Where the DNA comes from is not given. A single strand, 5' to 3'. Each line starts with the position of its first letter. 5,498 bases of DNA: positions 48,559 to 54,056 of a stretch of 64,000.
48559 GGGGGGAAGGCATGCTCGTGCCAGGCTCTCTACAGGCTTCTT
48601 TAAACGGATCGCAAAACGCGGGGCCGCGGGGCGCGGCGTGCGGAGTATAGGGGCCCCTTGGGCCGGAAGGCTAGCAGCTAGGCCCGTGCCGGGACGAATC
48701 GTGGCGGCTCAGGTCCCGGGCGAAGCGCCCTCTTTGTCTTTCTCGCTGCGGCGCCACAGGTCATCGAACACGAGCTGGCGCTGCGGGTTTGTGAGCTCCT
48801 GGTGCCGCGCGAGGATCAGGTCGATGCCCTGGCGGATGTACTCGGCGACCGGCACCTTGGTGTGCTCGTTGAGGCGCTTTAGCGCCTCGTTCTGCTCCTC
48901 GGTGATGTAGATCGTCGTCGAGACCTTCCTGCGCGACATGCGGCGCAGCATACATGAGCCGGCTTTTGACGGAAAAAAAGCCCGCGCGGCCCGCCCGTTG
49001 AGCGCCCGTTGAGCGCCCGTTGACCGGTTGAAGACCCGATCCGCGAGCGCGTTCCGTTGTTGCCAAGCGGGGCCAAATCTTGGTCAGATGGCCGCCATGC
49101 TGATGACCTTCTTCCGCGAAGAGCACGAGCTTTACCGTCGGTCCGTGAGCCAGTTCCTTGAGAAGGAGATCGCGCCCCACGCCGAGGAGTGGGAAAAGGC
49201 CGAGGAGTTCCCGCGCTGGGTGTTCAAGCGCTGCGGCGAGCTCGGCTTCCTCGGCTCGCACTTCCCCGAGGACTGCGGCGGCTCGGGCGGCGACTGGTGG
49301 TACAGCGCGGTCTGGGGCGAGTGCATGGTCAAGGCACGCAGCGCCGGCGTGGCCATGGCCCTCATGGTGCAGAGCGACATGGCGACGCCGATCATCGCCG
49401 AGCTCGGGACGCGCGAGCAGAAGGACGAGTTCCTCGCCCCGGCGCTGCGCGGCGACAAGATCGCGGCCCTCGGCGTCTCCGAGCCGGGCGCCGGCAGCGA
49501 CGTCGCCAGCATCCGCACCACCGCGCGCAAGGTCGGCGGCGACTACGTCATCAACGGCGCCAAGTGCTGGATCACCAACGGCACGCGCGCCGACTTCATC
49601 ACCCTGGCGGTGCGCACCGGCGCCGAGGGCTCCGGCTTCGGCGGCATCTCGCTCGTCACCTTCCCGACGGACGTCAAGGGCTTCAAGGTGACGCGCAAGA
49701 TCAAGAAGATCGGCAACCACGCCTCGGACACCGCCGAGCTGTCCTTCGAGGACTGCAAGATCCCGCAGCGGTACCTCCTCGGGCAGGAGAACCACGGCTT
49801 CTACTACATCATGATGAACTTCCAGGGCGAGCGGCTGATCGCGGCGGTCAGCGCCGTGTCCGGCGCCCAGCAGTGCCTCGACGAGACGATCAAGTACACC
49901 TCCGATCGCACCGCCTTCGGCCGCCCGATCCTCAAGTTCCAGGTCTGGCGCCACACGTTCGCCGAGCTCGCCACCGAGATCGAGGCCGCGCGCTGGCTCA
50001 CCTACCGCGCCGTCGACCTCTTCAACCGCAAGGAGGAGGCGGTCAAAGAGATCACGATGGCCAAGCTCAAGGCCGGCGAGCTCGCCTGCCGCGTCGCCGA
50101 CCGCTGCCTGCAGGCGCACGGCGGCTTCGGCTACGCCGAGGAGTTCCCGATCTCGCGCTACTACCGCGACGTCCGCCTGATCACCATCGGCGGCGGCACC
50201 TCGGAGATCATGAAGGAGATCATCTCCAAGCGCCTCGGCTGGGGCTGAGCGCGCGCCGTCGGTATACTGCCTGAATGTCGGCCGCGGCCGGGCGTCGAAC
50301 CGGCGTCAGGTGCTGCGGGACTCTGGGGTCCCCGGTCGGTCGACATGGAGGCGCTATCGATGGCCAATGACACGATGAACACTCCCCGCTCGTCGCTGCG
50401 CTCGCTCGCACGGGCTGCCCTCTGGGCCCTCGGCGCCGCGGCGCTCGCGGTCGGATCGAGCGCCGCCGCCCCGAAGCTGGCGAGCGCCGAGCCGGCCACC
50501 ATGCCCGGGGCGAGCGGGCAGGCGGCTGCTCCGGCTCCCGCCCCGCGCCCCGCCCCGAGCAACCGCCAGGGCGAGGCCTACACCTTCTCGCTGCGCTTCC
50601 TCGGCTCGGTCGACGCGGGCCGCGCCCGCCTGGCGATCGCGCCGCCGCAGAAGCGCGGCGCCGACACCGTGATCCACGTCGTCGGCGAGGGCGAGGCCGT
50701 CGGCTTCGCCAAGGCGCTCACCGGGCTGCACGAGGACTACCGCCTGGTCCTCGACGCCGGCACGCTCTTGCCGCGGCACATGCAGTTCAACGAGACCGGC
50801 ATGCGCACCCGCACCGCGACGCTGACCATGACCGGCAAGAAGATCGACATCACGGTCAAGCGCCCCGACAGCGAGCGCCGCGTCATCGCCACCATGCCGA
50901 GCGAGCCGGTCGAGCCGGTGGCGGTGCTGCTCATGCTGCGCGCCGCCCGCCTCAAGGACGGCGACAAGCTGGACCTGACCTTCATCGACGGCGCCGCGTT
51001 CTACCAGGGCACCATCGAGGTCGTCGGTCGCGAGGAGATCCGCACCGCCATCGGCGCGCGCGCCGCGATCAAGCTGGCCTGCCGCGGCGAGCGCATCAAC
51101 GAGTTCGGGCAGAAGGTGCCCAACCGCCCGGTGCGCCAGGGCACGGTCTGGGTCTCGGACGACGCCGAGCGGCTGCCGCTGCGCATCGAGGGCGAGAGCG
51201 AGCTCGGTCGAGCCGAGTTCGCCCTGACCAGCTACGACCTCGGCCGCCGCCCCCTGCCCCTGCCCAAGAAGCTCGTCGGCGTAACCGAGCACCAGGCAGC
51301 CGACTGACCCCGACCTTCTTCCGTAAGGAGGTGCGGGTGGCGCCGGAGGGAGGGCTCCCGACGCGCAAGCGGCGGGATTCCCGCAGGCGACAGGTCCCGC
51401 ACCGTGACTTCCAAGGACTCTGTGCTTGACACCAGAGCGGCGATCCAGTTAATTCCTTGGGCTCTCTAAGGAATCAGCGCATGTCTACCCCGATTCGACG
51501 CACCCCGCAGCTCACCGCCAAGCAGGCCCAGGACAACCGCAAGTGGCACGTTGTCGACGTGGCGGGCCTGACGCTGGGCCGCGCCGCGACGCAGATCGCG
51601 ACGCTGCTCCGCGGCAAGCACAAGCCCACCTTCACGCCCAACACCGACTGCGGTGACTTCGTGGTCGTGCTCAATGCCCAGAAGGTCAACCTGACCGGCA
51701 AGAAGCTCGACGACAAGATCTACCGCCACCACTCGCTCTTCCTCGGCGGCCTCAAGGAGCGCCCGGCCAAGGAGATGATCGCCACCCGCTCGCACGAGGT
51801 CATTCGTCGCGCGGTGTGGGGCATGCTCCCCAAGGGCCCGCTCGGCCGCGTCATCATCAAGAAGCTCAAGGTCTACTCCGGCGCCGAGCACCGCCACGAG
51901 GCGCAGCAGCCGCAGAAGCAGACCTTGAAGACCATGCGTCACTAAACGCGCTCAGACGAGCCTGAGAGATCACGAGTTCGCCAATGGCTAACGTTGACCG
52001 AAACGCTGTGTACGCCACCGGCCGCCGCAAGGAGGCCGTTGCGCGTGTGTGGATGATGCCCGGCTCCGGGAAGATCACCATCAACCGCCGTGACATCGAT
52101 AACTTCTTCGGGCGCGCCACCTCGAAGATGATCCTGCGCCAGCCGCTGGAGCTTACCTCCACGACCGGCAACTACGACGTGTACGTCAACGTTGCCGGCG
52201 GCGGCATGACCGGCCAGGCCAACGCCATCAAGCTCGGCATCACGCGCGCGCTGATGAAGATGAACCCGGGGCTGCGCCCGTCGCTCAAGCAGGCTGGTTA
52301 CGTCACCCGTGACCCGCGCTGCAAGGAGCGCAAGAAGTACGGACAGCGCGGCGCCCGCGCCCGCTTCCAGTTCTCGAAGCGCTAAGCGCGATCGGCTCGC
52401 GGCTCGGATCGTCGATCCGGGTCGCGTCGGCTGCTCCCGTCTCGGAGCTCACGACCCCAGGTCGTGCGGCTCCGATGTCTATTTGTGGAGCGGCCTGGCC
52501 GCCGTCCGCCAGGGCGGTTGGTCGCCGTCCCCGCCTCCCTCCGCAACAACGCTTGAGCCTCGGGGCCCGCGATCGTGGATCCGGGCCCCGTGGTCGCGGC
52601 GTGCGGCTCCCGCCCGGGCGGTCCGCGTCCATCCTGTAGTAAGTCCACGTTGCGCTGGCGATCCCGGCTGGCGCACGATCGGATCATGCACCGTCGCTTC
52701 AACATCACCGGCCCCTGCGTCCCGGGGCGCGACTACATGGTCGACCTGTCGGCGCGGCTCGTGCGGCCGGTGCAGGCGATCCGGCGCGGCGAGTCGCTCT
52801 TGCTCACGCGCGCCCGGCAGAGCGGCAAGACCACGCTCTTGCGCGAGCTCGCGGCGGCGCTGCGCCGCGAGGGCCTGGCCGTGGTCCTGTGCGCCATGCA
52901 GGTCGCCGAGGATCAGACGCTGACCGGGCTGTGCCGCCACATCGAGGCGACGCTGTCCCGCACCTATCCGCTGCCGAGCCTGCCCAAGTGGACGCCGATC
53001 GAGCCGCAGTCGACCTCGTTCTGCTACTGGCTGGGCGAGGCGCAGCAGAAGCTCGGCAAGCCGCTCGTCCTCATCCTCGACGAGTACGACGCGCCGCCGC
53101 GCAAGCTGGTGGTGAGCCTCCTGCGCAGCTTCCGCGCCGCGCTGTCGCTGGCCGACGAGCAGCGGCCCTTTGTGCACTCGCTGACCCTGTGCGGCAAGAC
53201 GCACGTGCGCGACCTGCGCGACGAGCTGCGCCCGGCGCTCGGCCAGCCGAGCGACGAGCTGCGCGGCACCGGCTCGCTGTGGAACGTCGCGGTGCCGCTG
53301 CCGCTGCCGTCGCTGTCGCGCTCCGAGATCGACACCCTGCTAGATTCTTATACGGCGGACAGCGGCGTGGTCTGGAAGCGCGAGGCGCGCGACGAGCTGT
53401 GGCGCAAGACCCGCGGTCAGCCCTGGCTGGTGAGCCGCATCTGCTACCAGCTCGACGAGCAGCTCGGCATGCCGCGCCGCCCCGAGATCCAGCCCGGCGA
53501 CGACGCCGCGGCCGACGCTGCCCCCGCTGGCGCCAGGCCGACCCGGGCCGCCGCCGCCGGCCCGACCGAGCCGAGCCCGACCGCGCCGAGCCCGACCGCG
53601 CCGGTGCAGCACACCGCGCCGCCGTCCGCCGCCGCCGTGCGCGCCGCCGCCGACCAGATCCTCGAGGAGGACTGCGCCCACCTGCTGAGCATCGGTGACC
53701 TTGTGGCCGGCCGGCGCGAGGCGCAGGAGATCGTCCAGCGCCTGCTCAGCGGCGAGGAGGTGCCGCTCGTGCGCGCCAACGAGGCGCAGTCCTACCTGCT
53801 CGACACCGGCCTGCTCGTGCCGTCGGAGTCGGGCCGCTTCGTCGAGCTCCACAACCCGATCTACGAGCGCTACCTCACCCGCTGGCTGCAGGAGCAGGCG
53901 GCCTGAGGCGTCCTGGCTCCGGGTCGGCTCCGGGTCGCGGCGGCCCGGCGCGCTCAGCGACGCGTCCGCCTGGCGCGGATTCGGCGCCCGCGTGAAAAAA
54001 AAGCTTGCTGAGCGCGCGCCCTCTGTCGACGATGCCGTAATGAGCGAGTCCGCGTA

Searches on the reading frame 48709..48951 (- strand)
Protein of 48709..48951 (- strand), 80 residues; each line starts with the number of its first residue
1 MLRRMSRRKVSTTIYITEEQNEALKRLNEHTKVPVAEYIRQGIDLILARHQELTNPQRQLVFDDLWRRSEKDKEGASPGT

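Call 82: search_protein_families(library=pfam, proteins=[window:48709-48951:-], max_evalue=0.001)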
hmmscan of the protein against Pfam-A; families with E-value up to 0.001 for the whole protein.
window:48709-48951:- (80 aa): 1 family
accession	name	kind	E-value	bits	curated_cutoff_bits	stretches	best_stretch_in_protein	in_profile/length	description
PF12651.13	RHH_3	-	3.9e-14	52.8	21.6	1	8-50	1-43/44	Ribbon-helix-helix domain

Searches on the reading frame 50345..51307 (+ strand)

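Call 25: search_protein_families(library=pfam, proteins=[window:50345-51307:+], max_evalue=0.001)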
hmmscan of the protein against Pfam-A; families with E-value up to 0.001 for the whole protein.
window:50345-51307:+ (320 aa): 1 family
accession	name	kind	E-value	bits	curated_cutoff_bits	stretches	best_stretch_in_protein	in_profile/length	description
PF11306.15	DUF3108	-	6.8e-23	82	26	1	81-294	2-208/209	Protein of unknown function (DUF3108)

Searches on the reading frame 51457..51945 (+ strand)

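Call 25: search_protein_families(library=pfam, proteins=[window:51457-51945:+], max_evalue=0.001)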
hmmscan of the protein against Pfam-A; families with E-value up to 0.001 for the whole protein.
window:51457-51945:+ (162 aa): 1 family
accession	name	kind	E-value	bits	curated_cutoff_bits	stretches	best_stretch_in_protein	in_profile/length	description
PF00572.24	Ribosomal_L13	-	1.7e-45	154.4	23.8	1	28-145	1-118/119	Ribosomal protein L13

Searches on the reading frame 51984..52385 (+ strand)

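Call 25: search_protein_families(library=pfam, proteins=[window:51984-52385:+], max_evalue=0.001)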
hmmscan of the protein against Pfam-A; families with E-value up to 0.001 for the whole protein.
window:51984-52385:+ (133 aa): 1 family
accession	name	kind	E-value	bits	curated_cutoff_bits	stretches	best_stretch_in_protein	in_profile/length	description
PF00380.25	Ribosomal_S9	-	1.6e-49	167.8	22.5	1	13-133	1-121/121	Ribosomal protein S9/S16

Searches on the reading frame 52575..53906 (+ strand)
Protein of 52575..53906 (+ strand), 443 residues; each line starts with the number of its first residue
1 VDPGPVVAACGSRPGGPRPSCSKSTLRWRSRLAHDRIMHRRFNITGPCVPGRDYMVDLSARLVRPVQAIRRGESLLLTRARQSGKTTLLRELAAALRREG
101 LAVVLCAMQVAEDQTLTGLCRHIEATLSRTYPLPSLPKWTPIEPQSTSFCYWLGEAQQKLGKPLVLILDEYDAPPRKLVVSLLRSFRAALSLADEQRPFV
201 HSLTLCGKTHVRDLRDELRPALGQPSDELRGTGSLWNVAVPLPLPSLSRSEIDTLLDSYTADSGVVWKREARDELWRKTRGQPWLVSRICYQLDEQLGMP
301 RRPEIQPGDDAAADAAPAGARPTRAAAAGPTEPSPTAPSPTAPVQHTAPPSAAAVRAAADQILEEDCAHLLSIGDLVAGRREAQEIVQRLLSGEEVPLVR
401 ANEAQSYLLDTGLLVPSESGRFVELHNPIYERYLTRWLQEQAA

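Call 25: search_protein_families(library=pfam, proteins=[window:52575-53906:+], max_evalue=0.001)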
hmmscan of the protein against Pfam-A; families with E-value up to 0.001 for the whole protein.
window:52575-53906:+ (443 aa): 3 families
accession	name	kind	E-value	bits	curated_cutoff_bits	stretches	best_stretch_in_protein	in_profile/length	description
PF14516.12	AAA_35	-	9.7e-07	28.3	27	0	70-172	29-137/331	AAA-like domain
PF13191.12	AAA_16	-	1.5e-06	29.2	32.6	1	50-199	3-134/167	AAA ATPase domain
PF13401.12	AAA_22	-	2.7e-06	28.2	27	1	74-212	7-127/130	AAA domain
